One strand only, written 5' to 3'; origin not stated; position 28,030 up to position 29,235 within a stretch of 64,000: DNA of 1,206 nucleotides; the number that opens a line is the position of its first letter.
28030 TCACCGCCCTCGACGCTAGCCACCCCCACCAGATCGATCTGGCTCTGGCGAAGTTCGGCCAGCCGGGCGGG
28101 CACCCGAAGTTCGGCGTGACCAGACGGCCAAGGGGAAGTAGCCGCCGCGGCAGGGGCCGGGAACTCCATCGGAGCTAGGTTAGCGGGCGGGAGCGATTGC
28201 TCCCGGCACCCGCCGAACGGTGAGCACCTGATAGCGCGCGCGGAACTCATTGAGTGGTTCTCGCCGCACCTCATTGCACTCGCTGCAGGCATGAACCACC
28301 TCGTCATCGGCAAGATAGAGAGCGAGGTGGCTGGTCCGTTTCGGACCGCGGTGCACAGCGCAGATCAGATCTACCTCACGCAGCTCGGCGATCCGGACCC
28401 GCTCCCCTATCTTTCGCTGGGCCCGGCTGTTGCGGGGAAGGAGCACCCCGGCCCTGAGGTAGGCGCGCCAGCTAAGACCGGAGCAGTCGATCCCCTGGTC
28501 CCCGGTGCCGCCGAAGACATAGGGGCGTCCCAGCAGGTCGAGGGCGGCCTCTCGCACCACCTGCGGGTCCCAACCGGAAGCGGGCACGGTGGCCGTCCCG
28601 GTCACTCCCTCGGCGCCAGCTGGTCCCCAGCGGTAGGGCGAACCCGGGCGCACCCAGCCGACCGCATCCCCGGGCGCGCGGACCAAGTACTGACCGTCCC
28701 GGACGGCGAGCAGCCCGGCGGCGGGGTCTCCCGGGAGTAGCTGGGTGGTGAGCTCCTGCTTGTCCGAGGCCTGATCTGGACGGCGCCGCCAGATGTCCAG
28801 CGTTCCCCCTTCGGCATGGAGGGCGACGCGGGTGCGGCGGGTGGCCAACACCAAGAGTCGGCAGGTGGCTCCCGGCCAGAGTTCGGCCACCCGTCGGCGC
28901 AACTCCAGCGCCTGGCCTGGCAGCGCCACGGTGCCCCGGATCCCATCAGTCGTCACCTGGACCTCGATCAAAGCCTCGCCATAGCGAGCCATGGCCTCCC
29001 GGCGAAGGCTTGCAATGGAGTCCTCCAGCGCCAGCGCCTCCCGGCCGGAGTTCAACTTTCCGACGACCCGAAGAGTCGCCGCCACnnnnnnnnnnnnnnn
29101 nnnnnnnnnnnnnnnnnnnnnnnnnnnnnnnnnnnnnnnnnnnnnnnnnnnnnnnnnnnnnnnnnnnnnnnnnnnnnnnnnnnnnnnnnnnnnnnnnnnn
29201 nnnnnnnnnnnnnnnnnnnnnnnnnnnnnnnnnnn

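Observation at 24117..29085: Split ligase toolkit (MurD-like, ATP-grasp, PALP enzyme, NlpC/P60 peptidase) surrounding the carrier-like ORF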

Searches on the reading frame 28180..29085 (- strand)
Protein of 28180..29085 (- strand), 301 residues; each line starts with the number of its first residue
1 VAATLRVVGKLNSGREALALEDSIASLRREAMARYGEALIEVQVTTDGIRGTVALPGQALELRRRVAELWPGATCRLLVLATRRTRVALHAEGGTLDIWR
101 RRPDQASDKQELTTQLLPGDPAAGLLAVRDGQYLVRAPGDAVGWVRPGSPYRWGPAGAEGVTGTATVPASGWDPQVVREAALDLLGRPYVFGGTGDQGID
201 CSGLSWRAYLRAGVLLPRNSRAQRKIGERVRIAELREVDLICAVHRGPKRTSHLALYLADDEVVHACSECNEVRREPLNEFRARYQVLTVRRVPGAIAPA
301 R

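Call 3: search_protein_families(library=pfam, proteins=[window:28180-29085:-], max_evalue=0.01)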
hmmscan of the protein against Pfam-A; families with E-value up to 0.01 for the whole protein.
window:28180-29085:- (301 aa): 2 families
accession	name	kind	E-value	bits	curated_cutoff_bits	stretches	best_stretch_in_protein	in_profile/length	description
PF00877.26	NLPC_P60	-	3e-18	66.1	23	1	186-291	1-104/105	NlpC/P60 family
PF05708.18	Peptidase_C92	-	0.0024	18.4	27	0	248-296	22-75/166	Permuted papain-like amidase enzyme, YaeF/YiiX, C92 family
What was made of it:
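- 28180..29085 (-): Cytoplasmic SH3b + NlpC/P60 (C40) cysteine peptidase (about 290-301 aa; the start is uncertain between about 29055 and 29085). PF00877 3e-18 (call 3).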

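Call 4: search_protein_families(library=ncbifam, proteins=[window:28180-29085:-], max_evalue=0.01)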
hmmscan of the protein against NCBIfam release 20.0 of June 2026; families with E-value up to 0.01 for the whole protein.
window:28180-29085:- (301 aa): 8 families
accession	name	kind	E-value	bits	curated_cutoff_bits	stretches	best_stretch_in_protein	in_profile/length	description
NF038345.1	wall_hydro_RipC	exception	4.5e-18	65.8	425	1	162-279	239-352/362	peptidoglycan hydrolase RipC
NF033743.1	NlpC_inact_RipD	exception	1.7e-12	47.2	215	1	147-273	46-164/181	NlpC/P60 family peptidoglycan-binding protein RipD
NF008096.1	PRK10838.1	equivalog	3.5e-12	46.5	186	1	186-270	80-163/189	bifunctional murein DD-endopeptidase/murein LD-carboxypeptidase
NF033742.1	NlpC_p60_RipB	exception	1.2e-10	41.5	335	1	193-277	109-190/206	NlpC/P60 family peptidoglycan endopeptidase RipB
NF046048.1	NlpC_P60_DIP1281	equivalog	1.6e-08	33.9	517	1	197-275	496-571/587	DIP1281 family NlpC/P60 protein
NF033741.1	NlpC_p60_RipA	exception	3.8e-08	32.8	625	1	193-278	360-442/457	NlpC/P60 family peptidoglycan endopeptidase RipA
NF010495.0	PRK13914.1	equivalog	3.8e-07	29.5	647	1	181-266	373-456/481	invasion associated endopeptidase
NF040678.1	EntFM_CwpFM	equivalog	9.3e-05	21.6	720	1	168-278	306-415/430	enterotoxin EntFM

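Call 38: search_solved_structures(query=window:28180-29085:-, max_evalue=0.001, show_alignments=2)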
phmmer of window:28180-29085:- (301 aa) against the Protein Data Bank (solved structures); distinct sequences matched with E-value up to 0.001: 36.
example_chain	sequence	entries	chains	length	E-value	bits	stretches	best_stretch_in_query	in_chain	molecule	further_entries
8idc_E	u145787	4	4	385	6.7e-13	51.7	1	137-280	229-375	NlpC/P60 family protein | Probable endopeptidase MT2245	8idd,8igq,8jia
8er5_A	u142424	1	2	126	1.2e-12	50.8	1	179-271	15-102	NlpC/P60 domain-containing protein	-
7cfl_A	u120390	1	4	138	1.4e-12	50.6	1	180-277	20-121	Putative cell wall hydrolase phosphatase-associated protein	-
3npf_A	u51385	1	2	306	4.6e-12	48.9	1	173-280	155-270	putative dipeptidyl-peptidase VI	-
3h41_A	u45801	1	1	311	1.6e-11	47.2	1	184-279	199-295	NLP/P60 family protein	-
3pvq_A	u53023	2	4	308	2.5e-11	46.5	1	173-279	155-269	Dipeptidyl-peptidase VI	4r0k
8v3w_H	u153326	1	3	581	3.3e-11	46.1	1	176-284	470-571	Hub-Hydrolase (CD1368)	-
2k1g_A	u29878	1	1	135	2.4e-09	40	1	182-280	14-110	Lipoprotein spr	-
4hpe_A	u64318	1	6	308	2.7e-09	39.8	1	159-267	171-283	Putative cell wall hydrolase Tn916-like,CTn1-Orf17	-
8xud_I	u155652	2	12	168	4.6e-09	39.1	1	182-280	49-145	Murein DD-endopeptidase MepS/Murein LD-carboxypeptidase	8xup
4fdy_A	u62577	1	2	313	5.7e-09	38.8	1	163-267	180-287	Similar to lipoprotein, NLP/P60 family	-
4xcm_A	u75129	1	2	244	1.1e-08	37.8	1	173-280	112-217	Cell wall-binding endopeptidase-related protein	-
2evr_A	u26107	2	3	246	1.9e-08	37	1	188-268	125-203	COG0791: Cell wall-associated hydrolases (invasion-associated proteins)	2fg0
2hbw_A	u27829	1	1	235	3.3e-08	36.3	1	188-269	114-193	NLP/P60 protein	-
3gt2_A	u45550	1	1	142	3.4e-08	36.2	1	193-266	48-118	Putative uncharacterized protein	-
6b8c_A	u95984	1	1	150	4.2e-07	32.7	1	162-274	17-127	NLP/P60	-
6biq_A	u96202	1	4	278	8.7e-06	28.3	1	184-292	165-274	Clan CA, family C40, NlpC/P60 superfamily cysteine peptidase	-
6bim_A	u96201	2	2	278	3.9e-05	26.2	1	184-292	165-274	Clan CA, family C40, NlpC/P60 superfamily cysteine peptidase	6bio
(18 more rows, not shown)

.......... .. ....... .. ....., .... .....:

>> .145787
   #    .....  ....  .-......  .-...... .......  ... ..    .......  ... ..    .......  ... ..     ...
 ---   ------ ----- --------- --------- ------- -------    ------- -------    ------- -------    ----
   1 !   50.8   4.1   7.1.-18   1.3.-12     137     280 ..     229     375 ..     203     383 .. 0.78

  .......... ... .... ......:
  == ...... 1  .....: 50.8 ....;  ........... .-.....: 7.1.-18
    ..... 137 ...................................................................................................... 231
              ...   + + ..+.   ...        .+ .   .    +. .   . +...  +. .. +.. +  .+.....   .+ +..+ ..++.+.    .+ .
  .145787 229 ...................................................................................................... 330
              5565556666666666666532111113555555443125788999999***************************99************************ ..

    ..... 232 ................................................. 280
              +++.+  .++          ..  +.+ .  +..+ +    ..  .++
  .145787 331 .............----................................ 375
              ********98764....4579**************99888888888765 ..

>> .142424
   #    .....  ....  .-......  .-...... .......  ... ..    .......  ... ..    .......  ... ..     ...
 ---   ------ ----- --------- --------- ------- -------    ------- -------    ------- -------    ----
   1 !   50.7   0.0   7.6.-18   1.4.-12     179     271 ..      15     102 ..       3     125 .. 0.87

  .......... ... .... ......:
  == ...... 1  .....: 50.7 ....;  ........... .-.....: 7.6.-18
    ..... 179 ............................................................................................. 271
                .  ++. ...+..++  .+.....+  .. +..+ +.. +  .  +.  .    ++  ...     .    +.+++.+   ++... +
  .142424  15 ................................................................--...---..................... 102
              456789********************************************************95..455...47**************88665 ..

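Call 52: search_protein_families(library=padloc, proteins=[window:28180-29085:-], max_evalue=0.001)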
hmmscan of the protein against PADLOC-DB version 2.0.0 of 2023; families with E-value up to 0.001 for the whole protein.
window:28180-29085:- (301 aa): 0 families

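Call 68: search_solved_structures(query=A5, max_evalue=0.001, show_alignments=2)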
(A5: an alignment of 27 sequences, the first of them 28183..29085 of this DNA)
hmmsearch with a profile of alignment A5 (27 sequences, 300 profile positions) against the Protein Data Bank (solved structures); distinct sequences matched with E-value up to 0.001: 42.
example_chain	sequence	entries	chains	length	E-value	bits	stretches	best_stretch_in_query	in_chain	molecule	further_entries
7cfl_A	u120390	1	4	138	1.9e-27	99.3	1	171-293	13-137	Putative cell wall hydrolase phosphatase-associated protein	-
8xud_I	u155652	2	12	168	2e-27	99.3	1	160-280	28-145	Murein DD-endopeptidase MepS/Murein LD-carboxypeptidase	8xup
2k1g_A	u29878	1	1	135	6.6e-27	97.5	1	174-280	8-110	Lipoprotein spr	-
3pvq_A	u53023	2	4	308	1.9e-25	92.7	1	157-266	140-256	Dipeptidyl-peptidase VI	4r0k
7v6s_A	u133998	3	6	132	1.1e-24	90.3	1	173-280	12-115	Murein DD-endopeptidase MepS/Murein LD-carboxypeptidase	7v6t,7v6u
3npf_A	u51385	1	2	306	1.3e-24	90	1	160-267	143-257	putative dipeptidyl-peptidase VI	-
3h41_A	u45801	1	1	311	2.3e-23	85.9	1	169-293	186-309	NLP/P60 family protein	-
8v3w_H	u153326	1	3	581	2.8e-23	85.7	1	171-293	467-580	Hub-Hydrolase (CD1368)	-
4xcm_A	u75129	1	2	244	3e-23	85.5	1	173-296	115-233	Cell wall-binding endopeptidase-related protein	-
2evr_A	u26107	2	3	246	1.9e-20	76.4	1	68-269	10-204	COG0791: Cell wall-associated hydrolases (invasion-associated proteins)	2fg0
8er5_A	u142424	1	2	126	6e-20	74.7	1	170-279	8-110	NlpC/P60 domain-containing protein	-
4fdy_A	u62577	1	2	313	8.1e-20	74.3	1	169-266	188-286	Similar to lipoprotein, NLP/P60 family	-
2hbw_A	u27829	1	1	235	3.9e-19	72.1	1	93-270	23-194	NLP/P60 protein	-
6b8c_A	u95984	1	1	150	3e-18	69.2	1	168-285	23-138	NLP/P60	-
3pbi_A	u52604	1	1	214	4.3e-18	68.6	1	168-279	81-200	INVASION PROTEIN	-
8idc_E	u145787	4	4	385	8.6e-17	64.3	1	171-278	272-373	NlpC/P60 family protein | Probable endopeptidase MT2245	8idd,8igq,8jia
8ev4_A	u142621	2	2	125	2.2e-14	56.4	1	165-287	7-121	Clan CA, family C40, NlpC/P60 superfamily cysteine peptidase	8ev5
6biq_A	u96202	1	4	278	1.4e-12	50.5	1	162-293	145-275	Clan CA, family C40, NlpC/P60 superfamily cysteine peptidase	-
6bim_A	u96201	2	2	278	4.7e-12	48.8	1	162-293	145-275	Clan CA, family C40, NlpC/P60 superfamily cysteine peptidase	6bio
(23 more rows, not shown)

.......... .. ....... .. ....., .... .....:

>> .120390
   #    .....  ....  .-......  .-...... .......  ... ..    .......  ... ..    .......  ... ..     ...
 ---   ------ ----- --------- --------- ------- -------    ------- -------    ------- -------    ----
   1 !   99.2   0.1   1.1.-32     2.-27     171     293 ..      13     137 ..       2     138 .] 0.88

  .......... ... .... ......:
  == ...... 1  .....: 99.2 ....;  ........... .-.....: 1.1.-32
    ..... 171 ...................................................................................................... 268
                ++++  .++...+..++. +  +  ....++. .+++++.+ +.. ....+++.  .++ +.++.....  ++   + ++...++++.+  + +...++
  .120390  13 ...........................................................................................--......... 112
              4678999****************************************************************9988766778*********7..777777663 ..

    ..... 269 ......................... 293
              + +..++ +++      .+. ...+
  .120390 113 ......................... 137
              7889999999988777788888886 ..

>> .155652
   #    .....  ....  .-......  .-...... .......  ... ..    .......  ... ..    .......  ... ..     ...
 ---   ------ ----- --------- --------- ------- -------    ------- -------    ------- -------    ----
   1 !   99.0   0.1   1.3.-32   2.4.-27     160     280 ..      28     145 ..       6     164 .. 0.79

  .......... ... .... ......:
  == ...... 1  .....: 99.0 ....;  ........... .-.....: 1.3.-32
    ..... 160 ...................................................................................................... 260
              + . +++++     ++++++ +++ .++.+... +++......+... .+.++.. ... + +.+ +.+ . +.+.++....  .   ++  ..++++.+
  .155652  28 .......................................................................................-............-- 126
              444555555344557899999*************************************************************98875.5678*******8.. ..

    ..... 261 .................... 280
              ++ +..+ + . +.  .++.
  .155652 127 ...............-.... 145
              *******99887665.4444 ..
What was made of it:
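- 28180..29085 (-): The family profile aligns over SH3b plus the catalytic domain to NpPCP 2evr and AvPCP 2hbw, and to YkfC 3h41 and DPP VI (call 68).
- On NlpC/P60 (C40) γ-D-Glu-diamino-acid endopeptidase (YkfC/AvPCP type): The profile aligns over both domains of 2evr and 2hbw (call 68).
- The P60 peptidase aligns over SH3b plus the catalytic domain with γ-D-Glu-diamino-acid endopeptidases (call 68). The P60 architecture matches cytoplasmic murein-tripeptide endopeptidases (call 68).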
